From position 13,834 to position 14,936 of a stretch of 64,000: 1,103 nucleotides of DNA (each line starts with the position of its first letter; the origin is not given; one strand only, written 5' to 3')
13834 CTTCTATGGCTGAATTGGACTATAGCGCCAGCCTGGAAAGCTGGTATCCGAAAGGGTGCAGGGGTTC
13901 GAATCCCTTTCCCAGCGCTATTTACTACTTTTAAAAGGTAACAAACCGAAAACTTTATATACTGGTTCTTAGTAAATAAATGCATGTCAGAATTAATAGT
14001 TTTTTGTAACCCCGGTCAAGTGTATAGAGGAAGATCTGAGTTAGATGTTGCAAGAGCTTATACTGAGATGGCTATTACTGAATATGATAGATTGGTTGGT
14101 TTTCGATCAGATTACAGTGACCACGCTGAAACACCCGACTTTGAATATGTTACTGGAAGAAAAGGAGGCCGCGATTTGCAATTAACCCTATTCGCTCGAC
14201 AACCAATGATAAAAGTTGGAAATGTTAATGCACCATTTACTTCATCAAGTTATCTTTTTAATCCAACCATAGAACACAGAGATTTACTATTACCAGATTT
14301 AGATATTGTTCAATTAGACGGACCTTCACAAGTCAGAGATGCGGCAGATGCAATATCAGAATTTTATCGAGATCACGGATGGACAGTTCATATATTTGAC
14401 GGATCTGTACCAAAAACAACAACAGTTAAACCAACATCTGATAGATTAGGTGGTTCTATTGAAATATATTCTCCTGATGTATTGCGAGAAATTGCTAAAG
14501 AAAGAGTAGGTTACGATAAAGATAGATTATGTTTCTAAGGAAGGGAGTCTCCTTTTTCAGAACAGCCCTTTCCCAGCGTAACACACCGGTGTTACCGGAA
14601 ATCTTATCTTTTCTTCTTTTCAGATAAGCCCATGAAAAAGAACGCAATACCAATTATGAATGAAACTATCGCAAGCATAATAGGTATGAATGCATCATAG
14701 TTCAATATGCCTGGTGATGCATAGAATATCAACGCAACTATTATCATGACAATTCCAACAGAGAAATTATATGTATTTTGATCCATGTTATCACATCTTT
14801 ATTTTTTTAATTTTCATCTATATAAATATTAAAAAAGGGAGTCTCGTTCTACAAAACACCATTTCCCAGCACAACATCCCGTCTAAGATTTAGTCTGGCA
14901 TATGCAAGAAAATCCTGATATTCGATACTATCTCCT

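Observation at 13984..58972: Dispersed class of ~18 orphan ORFs with non-native protein composition but native codons, wedged into conserved operon seams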

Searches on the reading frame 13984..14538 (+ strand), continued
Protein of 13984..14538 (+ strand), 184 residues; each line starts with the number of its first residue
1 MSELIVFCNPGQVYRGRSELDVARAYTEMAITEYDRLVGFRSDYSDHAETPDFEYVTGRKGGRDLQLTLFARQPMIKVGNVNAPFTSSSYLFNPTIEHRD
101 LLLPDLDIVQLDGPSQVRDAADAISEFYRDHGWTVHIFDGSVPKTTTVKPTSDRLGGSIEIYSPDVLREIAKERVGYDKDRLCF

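Call 85: search_protein_families(library=padloc, max_evalue=0.01, proteins=[window:13984-14538:+])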
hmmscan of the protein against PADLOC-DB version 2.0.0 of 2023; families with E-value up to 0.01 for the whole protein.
window:13984-14538:+ (184 aa): 0 families

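Call 96: find_encoding_contigs(protein=P0109, flank=6000, max_places=2)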
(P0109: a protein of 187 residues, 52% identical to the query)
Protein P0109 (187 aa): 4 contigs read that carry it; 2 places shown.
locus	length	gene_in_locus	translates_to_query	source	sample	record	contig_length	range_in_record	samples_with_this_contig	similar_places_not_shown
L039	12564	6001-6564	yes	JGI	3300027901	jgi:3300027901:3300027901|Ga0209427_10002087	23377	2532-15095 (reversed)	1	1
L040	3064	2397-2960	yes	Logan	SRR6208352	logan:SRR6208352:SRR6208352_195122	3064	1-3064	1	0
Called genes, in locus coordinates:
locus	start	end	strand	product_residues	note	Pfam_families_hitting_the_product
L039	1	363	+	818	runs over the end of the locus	PF03104:DNA_pol_B_exo1, PF10108:DNA_pol_B_exo2 (weak), PF00136:DNA_pol_B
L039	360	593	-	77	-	-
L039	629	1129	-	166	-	PF03167:UDG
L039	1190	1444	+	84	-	-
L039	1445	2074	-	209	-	PF00702:Hydrolase, PF12710:HAD, PF13419:HAD_2, PF13242:Hydrolase_like (weak)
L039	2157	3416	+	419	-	PF27218:MJ0043_C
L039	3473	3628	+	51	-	-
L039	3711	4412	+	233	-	PF03483:B3_4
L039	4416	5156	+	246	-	PF02535:Zip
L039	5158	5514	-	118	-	-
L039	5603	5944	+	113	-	PF03819:MazG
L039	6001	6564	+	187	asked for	-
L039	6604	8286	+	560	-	PF03485:Arg_tRNA_synt_N, PF00750:tRNA-synt_1d, PF05746:DALR_1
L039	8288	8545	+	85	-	-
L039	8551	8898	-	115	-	PF03144:GTP_EFTU_D2 (weak)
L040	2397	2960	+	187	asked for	-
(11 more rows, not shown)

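Call 103: find_related_loci(query=A6, collection=viral_contigs, flank=5000)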
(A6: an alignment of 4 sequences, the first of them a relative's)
Query A6 (253 aa) in viral_contigs; peptide patterns used: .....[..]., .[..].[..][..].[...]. (x = any residue, [..] = any of these).
21 stretches matched a pattern, but none encodes a relative of the query by tblastn (E <= 1e-3).

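Call 111: fold_search(model_id=the predicted structure, library=viral)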
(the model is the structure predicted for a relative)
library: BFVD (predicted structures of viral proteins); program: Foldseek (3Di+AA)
matches with E <= 10: 586; with E <= 0.001: 0
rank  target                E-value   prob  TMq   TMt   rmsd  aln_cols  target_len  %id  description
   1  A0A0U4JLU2            4.6e-03  0.63  0.25  0.29  14.1       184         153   13  (no name in the UniProt tables at hand)
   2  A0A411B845            6.6e-03  0.44  0.22  0.27  13.9       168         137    7  Uncharacterized protein [Aeromonas phage Asswx_1]
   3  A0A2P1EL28            7.0e-03  0.72  0.26  0.35   9.7       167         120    9  Uncharacterized protein [Moumouvirus australiensis]
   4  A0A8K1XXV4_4          1.3e-02  0.72  0.35  0.08  12.6       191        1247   12  (no name in the UniProt tables at hand)
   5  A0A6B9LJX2            2.4e-02  0.57  0.25  0.36  16.0       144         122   13  Uncharacterized protein [Gordonia phage Volt]
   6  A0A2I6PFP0            2.7e-02  0.54  0.29  0.36  13.0       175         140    9  Uncharacterized protein [Proteus phage phiP4-3]
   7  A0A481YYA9            4.4e-02  0.13  0.18  0.18  14.3       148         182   14  Uncharacterized protein [Marseillevirus LCMAC202]
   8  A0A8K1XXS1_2          8.0e-02  0.30  0.32  0.07  11.6       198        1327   11  (no name in the UniProt tables at hand)
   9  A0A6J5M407            9.0e-02  0.35  0.33  0.37  13.5       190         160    9  Uncharacterized protein [uncultured Caudovirales phage]
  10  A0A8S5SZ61            1.1e-01  0.35  0.24  0.41  10.6       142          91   13  Uncharacterized protein [Siphoviridae sp. ctL4w2]
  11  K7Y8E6                1.2e-01  0.23  0.24  0.34   9.6       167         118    8  Uncharacterized protein [Megavirus courdo11]
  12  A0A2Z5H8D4            1.4e-01  0.33  0.27  0.37  10.1       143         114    9  (no name in the UniProt tables at hand)
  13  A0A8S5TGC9            1.4e-01  0.15  0.22  0.26  11.5       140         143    9  Uncharacterized protein [Phage sp. ctL4h4]
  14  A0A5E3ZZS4            1.4e-01  0.04  0.14  0.07  20.3       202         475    8  (no name in the UniProt tables at hand)
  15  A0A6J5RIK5            1.5e-01  0.12  0.22  0.24  13.4       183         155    8  Uncharacterized protein [uncultured Caudovirales phage]
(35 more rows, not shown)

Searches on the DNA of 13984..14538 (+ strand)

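Call 94: search_rna_families(sources=[L012, L014, L025, L015, L018], threshold=gathering)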
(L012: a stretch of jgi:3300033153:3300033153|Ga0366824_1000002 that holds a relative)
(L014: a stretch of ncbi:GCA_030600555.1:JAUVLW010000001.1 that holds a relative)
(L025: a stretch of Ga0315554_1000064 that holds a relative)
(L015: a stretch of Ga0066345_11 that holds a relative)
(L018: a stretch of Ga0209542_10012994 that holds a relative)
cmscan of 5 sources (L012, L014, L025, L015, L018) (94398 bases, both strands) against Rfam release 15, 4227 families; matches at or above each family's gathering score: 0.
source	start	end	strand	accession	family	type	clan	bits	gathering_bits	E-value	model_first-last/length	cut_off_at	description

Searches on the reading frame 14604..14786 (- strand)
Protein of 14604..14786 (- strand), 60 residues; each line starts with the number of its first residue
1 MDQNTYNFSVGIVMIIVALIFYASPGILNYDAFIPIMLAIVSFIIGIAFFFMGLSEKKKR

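Call 98: search_protein_families(library=pfam, max_evalue=10, proteins=[window:14604-14786:-])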
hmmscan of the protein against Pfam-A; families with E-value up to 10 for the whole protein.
window:14604-14786:- (60 aa): 9 families
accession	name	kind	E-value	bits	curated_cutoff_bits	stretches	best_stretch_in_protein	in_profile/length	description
PF09964.14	DUF2198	-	0.0072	16.8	25.7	1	5-58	20-71/72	Uncharacterized protein conserved in bacteria (DUF2198)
PF03779.20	SPW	-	0.019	15.9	31.5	1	11-55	3-44/93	SPW repeat domain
PF12650.12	DUF3784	-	0.058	14.1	28.1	1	2-51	38-90/94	Domain of unknown function (DUF3784)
PF19609.4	DUF6114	-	0.071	14.2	27.9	1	7-46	44-83/106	Family of unknown function (DUF6114)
PF05360.19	YiaAB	-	0.16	12.7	26.6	1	36-54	2-20/53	yiaA/B two helix domain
PF08507.15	COPI_assoc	-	0.21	12.1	30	1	11-57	71-110/130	COPI associated protein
PF20990.2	DUF2207_C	-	0.28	11.3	33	1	10-52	143-185/247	Predicted membrane protein (DUF2207) C-terminal domain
PF06781.17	CrgA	-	1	10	24.8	1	4-21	67-84/89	Cell division protein CrgA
PF16020.10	Deltameth_res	-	5.9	7.2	27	1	3-35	18-52/52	Deltamethrin resistance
